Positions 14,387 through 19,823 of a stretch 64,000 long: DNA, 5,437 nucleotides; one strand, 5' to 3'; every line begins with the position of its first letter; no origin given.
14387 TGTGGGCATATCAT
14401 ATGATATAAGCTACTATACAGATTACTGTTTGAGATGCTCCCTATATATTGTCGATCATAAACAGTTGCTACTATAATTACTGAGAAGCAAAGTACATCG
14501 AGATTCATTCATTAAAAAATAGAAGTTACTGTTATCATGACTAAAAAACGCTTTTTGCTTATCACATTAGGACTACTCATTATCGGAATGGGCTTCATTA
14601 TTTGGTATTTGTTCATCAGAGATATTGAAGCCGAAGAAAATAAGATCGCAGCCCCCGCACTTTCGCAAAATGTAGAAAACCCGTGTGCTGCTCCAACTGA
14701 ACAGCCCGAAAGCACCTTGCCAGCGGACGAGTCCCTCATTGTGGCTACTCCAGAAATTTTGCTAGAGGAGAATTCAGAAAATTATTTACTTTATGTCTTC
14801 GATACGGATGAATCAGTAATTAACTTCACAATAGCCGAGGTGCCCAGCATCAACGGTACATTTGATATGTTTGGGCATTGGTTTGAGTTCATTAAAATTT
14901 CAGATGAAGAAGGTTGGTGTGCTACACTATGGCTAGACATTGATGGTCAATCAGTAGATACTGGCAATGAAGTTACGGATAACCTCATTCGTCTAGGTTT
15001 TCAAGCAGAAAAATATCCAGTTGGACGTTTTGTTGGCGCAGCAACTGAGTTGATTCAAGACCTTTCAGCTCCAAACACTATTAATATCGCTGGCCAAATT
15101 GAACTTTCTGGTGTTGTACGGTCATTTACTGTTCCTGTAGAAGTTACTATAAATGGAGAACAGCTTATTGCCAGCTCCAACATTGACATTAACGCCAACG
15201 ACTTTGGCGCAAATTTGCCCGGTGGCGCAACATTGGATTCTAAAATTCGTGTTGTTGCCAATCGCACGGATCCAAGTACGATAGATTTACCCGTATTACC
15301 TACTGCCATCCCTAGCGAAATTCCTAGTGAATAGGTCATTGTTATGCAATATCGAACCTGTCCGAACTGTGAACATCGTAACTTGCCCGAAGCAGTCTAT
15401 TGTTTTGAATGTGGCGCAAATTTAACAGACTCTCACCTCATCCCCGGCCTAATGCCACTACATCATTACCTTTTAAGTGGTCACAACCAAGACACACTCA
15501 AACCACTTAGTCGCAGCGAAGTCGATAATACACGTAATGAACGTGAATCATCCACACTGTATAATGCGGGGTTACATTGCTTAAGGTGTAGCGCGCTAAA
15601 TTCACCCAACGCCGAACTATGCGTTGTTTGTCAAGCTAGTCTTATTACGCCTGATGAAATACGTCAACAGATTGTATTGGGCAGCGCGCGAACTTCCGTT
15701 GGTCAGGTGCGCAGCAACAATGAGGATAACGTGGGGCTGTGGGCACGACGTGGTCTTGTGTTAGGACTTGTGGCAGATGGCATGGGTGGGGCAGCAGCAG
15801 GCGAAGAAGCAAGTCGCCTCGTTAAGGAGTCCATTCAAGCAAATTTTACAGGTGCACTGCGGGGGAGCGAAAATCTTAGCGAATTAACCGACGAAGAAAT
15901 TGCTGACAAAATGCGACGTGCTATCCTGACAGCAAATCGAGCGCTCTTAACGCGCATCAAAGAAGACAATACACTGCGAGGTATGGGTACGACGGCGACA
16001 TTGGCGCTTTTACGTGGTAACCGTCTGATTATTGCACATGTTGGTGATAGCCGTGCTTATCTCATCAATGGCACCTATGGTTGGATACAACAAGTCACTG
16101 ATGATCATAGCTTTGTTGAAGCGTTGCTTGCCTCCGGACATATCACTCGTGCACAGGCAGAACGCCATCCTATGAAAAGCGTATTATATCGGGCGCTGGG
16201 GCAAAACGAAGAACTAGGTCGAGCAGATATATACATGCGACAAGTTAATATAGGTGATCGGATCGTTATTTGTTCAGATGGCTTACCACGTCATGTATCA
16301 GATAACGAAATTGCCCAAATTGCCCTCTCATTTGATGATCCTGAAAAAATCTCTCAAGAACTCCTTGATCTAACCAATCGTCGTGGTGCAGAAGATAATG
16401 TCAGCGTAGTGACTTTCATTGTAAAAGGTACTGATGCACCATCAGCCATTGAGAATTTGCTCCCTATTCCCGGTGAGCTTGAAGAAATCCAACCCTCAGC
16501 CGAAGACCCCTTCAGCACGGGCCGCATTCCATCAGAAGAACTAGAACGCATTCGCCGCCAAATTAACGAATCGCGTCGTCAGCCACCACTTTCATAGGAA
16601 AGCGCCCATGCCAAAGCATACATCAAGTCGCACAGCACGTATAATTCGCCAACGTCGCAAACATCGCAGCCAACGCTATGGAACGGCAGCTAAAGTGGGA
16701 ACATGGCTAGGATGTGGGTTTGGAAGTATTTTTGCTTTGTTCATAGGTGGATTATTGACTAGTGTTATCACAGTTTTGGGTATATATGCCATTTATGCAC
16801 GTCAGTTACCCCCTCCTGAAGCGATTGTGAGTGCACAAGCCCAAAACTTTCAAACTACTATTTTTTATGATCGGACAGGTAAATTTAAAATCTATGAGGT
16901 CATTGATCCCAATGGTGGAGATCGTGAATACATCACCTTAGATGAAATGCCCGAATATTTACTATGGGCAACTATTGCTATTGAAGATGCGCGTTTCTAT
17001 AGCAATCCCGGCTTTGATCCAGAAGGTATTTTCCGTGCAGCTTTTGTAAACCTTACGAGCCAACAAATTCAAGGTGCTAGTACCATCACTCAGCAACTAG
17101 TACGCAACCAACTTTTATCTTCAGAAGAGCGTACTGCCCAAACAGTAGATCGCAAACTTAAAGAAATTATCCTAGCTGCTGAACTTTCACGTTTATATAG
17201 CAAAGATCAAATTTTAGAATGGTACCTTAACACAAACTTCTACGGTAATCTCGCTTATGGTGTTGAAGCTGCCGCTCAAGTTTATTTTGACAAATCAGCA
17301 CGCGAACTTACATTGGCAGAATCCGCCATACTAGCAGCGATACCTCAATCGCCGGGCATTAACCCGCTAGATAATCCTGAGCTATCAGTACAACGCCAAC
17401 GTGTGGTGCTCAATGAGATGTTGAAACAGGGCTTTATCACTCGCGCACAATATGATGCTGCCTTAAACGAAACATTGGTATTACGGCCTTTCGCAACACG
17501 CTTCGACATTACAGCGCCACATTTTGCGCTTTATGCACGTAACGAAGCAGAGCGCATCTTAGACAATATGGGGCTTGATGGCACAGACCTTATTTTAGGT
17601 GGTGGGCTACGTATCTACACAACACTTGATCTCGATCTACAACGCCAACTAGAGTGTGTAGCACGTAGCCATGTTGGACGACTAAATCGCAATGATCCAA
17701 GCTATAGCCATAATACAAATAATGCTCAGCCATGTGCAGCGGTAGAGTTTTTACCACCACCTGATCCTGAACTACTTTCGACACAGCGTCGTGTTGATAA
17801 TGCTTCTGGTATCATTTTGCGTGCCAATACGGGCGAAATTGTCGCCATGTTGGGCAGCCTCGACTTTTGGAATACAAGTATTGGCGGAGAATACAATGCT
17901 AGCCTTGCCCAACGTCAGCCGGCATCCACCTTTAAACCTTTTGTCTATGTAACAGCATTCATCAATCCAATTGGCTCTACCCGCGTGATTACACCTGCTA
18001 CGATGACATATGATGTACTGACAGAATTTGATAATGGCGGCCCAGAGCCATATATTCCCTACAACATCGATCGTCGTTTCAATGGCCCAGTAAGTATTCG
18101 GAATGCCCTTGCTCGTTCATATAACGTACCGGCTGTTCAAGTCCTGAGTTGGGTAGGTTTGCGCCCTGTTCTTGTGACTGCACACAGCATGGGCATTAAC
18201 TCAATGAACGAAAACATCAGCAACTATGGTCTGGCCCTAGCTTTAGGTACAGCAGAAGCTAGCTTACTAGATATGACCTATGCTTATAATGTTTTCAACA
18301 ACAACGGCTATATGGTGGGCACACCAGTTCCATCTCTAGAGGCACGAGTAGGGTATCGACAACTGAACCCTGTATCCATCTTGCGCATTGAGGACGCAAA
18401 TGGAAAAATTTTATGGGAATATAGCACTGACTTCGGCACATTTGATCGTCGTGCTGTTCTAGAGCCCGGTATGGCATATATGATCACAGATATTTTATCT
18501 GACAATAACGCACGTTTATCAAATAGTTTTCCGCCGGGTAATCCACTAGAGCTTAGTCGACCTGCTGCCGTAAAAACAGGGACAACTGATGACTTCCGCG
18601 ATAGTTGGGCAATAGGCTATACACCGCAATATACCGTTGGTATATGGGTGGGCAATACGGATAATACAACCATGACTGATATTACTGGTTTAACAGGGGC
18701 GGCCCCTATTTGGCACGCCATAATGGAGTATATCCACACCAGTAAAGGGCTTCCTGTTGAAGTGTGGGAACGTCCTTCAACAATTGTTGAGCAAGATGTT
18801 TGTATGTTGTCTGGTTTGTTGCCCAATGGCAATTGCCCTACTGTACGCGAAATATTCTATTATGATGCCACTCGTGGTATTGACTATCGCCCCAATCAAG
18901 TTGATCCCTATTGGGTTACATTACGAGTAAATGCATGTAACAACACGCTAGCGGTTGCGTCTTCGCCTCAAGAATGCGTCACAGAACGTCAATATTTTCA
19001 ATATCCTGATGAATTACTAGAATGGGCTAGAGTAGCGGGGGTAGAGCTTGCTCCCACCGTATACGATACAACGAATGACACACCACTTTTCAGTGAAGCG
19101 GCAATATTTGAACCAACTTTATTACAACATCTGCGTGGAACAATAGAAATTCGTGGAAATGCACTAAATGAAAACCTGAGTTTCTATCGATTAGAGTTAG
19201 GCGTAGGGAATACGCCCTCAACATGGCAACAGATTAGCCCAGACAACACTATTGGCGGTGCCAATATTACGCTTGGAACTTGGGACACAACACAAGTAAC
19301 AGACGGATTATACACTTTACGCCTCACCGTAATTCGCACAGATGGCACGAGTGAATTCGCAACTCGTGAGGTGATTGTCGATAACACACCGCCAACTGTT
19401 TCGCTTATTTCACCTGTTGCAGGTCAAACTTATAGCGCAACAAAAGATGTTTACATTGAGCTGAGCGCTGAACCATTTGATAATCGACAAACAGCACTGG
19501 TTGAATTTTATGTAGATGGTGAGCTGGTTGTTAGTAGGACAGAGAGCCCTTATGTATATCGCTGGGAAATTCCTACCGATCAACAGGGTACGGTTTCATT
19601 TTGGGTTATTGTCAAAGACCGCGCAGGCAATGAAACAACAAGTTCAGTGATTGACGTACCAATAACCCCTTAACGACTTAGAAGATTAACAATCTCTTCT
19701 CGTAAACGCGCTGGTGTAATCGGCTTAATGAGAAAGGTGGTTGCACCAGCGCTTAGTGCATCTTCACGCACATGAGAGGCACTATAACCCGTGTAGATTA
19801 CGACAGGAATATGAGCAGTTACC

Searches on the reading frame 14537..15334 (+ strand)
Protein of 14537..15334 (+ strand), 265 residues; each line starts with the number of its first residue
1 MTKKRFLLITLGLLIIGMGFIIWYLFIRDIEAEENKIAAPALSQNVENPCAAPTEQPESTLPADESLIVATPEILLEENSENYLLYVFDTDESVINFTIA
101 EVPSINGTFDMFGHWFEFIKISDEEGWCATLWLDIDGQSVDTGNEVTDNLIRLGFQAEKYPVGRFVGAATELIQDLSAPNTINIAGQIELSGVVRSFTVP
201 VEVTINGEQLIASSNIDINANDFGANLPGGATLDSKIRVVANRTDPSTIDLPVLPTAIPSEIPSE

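Call 22: search_protein_families(library=pfam, proteins=[window:14537-15334:+], max_evalue=0.01)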
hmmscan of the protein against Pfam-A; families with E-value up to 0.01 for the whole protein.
window:14537-15334:+ (265 aa): 1 family
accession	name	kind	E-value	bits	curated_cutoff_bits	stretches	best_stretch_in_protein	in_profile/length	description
PF04264.18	YceI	-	3.8e-14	53.7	23.7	1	86-239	1-144/150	YceI-like domain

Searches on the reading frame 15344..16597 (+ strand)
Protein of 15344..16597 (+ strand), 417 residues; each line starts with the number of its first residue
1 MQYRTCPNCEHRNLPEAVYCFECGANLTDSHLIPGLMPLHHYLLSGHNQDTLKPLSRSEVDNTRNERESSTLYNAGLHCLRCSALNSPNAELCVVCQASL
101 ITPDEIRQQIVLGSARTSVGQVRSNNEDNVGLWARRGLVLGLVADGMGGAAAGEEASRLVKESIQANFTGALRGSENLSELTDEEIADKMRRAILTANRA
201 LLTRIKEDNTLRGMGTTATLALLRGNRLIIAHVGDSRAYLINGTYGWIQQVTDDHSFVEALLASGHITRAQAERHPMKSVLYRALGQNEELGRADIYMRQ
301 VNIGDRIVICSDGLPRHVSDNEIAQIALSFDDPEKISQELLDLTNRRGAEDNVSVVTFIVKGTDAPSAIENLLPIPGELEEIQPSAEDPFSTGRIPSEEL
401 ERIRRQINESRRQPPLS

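Call 22: search_protein_families(library=pfam, proteins=[window:15344-16597:+], max_evalue=0.01)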
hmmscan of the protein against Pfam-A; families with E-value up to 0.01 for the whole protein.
window:15344-16597:+ (417 aa): 5 families
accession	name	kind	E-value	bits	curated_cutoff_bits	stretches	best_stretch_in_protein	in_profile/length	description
PF13672.11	PP2C_2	-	3.1e-16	60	24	1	122-322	8-182/209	Protein phosphatase 2C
PF00481.26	PP2C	-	1.6e-14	54.7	20.3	1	180-256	70-141/255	Protein phosphatase 2C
PF12773.13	DZR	-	2.8e-09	37.4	27.3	1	6-96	1-44/45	Double zinc ribbon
PF13240.11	Zn_Ribbon_1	-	0.00011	22.3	25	1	6-27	2-23/23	zinc-ribbon domain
PF13248.11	Zn_ribbon_3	-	0.005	16.7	27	1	3-27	2-26/26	zinc-ribbon domain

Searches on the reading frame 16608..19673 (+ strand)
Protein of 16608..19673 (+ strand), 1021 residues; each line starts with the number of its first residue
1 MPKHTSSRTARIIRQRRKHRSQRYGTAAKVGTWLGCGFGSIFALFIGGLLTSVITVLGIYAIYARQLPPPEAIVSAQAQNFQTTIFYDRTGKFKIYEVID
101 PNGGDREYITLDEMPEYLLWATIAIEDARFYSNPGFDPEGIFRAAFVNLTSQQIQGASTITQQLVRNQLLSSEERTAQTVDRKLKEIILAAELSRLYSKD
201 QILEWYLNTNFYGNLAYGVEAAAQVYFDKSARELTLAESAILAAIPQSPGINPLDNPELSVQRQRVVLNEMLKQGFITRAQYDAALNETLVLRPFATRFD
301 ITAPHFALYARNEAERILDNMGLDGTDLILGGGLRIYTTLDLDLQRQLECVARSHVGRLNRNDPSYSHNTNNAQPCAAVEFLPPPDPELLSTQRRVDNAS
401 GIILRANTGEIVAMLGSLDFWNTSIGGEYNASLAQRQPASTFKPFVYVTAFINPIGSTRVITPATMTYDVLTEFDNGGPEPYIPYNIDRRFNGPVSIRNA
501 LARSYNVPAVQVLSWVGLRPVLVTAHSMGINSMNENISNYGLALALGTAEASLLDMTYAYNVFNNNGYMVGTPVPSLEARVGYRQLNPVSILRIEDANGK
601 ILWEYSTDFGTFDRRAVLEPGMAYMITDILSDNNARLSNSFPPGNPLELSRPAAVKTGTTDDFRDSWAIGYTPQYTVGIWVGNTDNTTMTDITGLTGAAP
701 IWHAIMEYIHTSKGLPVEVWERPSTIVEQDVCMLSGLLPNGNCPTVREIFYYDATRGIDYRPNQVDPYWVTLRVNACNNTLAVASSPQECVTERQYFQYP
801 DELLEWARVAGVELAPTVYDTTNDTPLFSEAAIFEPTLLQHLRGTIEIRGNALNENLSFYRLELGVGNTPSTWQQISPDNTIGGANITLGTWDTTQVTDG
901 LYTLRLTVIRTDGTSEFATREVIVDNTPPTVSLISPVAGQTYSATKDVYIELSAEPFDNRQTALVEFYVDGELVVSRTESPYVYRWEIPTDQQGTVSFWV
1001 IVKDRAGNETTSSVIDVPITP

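Call 22: search_protein_families(library=pfam, proteins=[window:16608-19673:+], max_evalue=0.01)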
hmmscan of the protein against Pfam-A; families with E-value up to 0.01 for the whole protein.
window:16608-19673:+ (1021 aa): 4 families
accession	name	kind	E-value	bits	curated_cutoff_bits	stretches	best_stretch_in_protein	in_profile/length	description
PF00912.28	Transgly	-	1.8e-58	197.3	27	1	103-271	11-177/178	Transglycosylase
PF17957.7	Big_7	-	4.9e-13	50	24.1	1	929-997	1-67/70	Bacterial Ig domain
PF00905.27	Transpeptidase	-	2.6e-11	43.7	22.1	1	402-707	4-299/299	Penicillin binding protein transpeptidase domain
PF22352.2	K319L-like_PKD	-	0.0087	16.5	27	0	872-924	32-84/84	K319L-like, PKD domain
